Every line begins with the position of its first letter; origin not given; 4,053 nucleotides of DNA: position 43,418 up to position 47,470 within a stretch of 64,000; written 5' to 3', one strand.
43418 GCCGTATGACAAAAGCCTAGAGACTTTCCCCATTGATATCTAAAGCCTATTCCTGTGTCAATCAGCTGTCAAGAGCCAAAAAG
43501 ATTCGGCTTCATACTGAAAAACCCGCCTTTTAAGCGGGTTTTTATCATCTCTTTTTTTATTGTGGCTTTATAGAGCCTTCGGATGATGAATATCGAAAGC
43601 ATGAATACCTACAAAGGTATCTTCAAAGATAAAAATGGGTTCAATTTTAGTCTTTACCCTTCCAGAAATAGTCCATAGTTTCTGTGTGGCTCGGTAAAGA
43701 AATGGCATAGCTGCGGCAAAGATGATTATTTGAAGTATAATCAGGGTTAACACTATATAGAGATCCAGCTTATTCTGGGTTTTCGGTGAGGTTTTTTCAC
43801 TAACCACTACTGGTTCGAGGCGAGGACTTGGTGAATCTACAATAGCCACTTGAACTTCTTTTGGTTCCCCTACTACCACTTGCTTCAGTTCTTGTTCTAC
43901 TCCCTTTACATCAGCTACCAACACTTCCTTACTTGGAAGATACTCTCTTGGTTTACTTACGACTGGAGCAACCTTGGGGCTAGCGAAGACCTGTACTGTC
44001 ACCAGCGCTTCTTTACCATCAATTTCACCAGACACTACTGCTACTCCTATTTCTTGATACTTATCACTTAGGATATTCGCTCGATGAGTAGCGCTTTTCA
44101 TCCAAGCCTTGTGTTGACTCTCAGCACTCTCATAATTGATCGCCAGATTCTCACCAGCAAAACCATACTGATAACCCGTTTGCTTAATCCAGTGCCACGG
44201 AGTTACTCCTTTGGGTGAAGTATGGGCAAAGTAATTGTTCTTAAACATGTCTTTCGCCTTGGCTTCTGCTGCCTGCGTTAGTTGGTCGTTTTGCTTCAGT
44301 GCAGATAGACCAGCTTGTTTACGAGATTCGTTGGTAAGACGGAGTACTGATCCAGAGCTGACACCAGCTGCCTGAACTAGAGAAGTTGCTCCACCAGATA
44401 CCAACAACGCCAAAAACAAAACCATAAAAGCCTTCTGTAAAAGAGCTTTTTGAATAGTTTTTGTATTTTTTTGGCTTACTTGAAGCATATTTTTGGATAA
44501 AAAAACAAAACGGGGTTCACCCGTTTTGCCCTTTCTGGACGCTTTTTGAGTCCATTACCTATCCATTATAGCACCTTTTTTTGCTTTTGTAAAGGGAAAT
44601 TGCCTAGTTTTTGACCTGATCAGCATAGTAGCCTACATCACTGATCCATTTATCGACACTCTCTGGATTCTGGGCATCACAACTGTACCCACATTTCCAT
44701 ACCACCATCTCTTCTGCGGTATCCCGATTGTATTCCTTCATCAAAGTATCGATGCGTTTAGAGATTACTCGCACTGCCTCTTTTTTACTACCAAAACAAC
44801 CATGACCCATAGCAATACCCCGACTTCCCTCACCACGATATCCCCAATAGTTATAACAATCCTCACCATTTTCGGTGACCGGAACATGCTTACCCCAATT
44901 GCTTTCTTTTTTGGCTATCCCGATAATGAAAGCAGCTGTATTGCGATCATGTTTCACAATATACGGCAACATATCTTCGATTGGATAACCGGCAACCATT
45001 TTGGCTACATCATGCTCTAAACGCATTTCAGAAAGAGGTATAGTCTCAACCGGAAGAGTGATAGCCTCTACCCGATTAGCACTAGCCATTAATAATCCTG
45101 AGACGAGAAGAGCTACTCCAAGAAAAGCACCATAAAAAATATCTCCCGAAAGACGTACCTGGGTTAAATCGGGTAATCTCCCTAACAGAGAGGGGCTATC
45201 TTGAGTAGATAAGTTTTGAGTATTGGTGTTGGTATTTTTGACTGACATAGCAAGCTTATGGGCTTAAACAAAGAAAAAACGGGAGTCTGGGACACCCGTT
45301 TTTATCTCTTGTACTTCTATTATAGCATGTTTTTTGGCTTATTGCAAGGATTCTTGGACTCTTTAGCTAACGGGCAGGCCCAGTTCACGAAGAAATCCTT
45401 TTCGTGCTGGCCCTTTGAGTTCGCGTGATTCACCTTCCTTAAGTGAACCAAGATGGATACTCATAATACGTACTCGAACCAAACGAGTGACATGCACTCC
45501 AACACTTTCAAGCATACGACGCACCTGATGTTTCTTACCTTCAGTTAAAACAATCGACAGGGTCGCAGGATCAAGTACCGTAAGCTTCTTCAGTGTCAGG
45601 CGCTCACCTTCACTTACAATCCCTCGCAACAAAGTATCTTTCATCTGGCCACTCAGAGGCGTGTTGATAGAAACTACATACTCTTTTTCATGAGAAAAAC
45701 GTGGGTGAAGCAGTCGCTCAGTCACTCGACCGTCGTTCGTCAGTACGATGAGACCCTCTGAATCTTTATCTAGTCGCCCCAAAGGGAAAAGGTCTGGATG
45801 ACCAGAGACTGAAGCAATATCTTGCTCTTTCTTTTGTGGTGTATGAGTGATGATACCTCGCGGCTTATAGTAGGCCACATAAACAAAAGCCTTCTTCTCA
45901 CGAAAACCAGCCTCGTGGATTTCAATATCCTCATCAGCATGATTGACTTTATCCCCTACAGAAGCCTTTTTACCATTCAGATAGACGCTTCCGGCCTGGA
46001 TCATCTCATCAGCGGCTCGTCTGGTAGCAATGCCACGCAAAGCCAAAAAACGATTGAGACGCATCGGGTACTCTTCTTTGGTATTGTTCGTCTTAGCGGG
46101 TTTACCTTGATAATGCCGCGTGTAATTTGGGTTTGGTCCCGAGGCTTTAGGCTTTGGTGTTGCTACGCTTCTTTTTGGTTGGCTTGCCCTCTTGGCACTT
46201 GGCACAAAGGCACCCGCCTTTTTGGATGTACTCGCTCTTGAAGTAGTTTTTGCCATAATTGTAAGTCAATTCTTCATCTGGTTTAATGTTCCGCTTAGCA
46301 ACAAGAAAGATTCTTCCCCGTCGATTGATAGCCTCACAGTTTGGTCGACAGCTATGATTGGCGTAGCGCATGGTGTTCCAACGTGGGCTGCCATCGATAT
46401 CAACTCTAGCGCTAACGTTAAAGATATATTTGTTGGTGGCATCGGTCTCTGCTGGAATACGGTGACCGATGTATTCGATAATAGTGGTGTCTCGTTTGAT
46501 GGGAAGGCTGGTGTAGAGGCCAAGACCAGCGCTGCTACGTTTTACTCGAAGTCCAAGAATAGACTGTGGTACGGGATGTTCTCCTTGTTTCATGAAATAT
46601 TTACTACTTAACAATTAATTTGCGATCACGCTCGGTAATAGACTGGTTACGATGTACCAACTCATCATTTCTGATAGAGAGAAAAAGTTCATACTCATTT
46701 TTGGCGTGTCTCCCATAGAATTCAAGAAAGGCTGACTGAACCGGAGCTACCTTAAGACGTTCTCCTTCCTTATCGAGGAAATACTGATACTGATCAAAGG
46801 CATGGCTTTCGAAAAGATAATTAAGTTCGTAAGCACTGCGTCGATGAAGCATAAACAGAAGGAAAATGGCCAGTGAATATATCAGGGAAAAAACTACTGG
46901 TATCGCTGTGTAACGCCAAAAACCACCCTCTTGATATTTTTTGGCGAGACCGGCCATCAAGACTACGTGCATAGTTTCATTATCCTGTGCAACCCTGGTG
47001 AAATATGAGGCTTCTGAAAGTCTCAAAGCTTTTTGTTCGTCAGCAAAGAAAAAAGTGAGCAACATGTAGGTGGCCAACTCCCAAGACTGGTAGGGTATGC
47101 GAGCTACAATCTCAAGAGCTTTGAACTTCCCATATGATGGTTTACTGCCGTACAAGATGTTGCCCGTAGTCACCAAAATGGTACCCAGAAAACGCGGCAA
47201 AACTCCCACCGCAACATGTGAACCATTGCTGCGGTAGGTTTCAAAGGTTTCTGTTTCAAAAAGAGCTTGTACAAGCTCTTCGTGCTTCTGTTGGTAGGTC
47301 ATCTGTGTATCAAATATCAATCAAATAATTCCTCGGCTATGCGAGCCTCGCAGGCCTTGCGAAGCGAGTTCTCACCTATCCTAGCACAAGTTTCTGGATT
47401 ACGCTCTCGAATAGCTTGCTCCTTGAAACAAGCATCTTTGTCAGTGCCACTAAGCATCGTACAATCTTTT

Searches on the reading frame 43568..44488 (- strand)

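Call 4: search_protein_families(library=pfam, proteins=[window:43568-44488:-], max_evalue=0.01)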
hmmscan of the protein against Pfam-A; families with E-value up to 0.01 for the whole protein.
window:43568-44488:- (306 aa): 1 family
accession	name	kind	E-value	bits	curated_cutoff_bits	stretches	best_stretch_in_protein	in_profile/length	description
PF00188.32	CAP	-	1.2e-20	74.9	21.1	1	49-167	1-116/117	Cysteine-rich secretory protein family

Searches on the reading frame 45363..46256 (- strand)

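Call 4: search_protein_families(library=pfam, proteins=[window:45363-46256:-], max_evalue=0.01)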
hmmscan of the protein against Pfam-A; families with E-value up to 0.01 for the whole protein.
window:45363-46256:- (297 aa): 3 families
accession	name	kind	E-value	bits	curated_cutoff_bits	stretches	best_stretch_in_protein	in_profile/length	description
PF00849.27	PseudoU_synth_2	-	2.1e-19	70.7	26.8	1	126-251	2-152/152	RNA pseudouridylate synthase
PF01479.30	S4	-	6.8e-09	35.8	22.8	1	65-109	1-47/48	S4 domain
PF22421.1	SYY_C-terminal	-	0.0041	17.4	27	1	64-108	18-63/83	Tyrosine--tRNA ligase SYY-like C-terminal domain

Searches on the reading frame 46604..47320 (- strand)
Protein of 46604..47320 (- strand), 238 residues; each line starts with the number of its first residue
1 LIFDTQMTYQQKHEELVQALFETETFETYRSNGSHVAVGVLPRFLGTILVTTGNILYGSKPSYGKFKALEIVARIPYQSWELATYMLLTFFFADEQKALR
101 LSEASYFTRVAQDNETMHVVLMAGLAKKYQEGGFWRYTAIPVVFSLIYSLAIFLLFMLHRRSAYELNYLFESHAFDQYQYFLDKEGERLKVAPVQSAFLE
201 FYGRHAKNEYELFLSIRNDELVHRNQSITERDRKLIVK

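Call 55: search_protein_families(library=pfam, proteins=[window:46604-47320:-], max_evalue=0.0001)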
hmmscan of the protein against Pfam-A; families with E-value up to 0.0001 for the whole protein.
window:46604-47320:- (238 aa): 1 family
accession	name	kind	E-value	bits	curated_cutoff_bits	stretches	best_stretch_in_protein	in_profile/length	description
PF01786.24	AOX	-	1.6e-07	31.7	22.7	1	65-226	55-210/216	Alternative oxidase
